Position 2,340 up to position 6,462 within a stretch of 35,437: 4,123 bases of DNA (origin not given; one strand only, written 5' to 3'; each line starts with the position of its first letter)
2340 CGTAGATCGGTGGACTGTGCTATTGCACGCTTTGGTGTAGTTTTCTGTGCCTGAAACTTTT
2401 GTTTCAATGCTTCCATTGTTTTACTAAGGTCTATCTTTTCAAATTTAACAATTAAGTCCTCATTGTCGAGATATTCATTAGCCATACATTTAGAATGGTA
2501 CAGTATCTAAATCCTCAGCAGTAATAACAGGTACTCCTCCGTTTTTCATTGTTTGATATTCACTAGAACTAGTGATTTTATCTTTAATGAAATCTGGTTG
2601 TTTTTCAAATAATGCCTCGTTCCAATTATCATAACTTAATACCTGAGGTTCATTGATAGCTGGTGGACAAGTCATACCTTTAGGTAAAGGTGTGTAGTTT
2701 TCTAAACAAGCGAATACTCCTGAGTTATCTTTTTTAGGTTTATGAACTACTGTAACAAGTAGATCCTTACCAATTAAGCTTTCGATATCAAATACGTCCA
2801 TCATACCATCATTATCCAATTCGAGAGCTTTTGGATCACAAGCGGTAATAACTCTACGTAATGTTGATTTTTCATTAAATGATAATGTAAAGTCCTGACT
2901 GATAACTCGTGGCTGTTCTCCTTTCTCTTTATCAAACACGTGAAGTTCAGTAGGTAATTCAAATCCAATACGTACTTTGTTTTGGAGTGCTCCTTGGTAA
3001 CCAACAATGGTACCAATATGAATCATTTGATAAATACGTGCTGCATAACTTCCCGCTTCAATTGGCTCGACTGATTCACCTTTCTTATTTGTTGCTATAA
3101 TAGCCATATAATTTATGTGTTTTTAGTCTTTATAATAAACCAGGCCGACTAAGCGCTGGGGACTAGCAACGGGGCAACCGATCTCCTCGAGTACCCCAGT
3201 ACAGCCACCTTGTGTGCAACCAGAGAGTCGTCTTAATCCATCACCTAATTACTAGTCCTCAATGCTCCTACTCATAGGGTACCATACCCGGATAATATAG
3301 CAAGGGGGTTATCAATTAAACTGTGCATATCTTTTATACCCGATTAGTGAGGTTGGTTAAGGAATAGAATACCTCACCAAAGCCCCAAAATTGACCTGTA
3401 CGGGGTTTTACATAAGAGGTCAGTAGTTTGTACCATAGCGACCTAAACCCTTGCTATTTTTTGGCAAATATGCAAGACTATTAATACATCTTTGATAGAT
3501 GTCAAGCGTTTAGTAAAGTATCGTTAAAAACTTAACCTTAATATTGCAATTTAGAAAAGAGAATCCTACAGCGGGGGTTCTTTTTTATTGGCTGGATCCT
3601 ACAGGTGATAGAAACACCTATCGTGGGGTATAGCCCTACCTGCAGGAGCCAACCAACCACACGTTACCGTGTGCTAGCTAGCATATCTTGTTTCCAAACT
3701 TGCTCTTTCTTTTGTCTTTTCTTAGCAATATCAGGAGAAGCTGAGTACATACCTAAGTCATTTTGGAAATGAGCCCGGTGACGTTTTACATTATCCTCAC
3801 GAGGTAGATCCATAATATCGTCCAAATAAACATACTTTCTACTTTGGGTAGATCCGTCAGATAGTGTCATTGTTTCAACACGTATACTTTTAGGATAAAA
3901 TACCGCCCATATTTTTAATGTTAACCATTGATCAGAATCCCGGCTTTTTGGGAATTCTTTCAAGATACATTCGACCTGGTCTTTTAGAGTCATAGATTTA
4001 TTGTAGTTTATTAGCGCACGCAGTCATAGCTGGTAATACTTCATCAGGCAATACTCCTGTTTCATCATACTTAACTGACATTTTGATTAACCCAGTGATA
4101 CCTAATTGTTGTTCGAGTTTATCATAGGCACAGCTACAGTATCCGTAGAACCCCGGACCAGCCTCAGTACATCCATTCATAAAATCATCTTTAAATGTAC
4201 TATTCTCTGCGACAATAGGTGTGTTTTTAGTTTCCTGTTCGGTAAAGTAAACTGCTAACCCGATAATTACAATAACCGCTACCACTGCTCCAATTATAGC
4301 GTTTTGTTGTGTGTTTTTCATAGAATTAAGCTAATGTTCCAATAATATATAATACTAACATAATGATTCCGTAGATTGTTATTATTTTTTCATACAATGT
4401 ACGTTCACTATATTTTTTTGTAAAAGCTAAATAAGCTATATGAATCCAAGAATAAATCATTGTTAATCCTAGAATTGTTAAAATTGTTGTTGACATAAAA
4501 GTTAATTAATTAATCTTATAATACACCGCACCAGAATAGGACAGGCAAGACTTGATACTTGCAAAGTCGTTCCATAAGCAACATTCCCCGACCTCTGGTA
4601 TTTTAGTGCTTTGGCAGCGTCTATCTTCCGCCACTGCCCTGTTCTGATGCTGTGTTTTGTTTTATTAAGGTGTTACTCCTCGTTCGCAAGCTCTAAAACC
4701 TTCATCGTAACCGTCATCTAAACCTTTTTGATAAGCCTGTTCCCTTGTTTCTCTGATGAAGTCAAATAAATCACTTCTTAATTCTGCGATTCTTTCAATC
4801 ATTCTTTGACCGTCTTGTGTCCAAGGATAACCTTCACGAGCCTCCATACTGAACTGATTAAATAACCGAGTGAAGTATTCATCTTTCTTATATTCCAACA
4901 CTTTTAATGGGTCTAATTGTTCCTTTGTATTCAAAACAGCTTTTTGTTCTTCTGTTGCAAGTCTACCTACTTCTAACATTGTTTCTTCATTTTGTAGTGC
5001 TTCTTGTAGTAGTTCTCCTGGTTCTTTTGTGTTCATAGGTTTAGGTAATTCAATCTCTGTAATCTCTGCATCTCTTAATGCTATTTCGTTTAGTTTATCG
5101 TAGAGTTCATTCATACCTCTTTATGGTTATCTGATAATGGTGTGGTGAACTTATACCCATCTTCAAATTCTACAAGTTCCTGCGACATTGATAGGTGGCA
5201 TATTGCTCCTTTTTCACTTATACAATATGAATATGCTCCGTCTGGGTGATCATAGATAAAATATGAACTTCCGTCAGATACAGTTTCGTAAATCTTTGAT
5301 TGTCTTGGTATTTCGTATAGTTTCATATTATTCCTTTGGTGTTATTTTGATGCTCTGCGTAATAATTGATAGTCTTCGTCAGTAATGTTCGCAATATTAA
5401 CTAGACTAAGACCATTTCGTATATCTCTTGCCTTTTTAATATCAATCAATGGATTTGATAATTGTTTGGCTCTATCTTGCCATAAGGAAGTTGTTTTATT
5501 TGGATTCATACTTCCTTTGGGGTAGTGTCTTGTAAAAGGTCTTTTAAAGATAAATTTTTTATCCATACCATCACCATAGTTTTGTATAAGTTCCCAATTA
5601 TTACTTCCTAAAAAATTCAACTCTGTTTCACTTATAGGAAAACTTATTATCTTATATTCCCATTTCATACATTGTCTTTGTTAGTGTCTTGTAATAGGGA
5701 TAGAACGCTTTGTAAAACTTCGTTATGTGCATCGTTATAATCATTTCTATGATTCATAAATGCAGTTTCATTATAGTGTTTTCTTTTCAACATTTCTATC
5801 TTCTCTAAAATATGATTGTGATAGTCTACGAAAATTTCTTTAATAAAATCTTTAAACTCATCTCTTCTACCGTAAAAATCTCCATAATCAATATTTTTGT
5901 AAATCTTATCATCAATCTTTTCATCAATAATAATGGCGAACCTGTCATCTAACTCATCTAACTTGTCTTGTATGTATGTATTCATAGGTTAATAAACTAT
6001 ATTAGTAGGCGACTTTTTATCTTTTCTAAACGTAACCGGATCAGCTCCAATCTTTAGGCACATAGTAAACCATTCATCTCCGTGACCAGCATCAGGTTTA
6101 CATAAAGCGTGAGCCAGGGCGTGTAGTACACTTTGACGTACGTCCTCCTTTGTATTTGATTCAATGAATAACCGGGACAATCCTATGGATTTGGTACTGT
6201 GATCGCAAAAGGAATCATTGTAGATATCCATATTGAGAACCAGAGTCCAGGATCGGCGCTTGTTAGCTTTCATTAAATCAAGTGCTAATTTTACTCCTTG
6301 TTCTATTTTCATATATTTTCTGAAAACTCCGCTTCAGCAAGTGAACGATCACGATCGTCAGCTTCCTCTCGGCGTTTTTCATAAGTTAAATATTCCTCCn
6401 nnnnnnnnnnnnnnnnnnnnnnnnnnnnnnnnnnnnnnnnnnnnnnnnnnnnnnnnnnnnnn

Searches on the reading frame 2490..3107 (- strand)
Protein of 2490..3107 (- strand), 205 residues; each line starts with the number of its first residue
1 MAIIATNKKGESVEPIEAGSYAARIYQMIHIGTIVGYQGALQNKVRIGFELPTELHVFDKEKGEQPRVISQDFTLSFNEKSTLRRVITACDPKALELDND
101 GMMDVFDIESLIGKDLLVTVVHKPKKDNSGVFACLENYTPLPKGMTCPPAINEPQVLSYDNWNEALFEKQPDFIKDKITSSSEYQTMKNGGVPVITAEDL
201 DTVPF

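Call 50: search_protein_families(library=pfam, proteins=[window:2490-3107:-], max_evalue=0.01)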
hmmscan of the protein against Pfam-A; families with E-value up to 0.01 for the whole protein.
window:2490-3107:- (205 aa): 0 families

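Call 52: search_protein_families(library=phrogs, proteins=[window:2490-3107:-], max_evalue=0.001)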
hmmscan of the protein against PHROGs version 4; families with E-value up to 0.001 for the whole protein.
window:2490-3107:- (205 aa): 2 families
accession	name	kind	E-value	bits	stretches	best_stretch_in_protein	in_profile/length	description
phrog_862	-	unknown function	5.5e-18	66.7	1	9-185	27-223/276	-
phrog_6599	-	unknown function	0.00057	20.7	1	5-127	9-137/245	-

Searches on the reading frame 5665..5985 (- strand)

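Call 50: search_protein_families(library=pfam, proteins=[window:5665-5985:-], max_evalue=0.01)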
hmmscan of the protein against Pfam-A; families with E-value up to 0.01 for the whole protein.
window:5665-5985:- (106 aa): 1 family
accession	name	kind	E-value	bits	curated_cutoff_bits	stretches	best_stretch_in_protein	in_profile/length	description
PF13369.12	Transglut_core2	-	0.0088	16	23.5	1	57-96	22-61/155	Transglutaminase-like superfamily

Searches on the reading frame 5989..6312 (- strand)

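Call 50: search_protein_families(library=pfam, proteins=[window:5989-6312:-], max_evalue=0.01)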
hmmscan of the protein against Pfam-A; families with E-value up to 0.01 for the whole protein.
window:5989-6312:- (107 aa): 1 family
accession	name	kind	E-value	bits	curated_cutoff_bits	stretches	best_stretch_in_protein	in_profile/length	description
PF10263.15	SprT-like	-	1.1e-07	32.1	25.6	1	37-90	37-97/108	SprT-like family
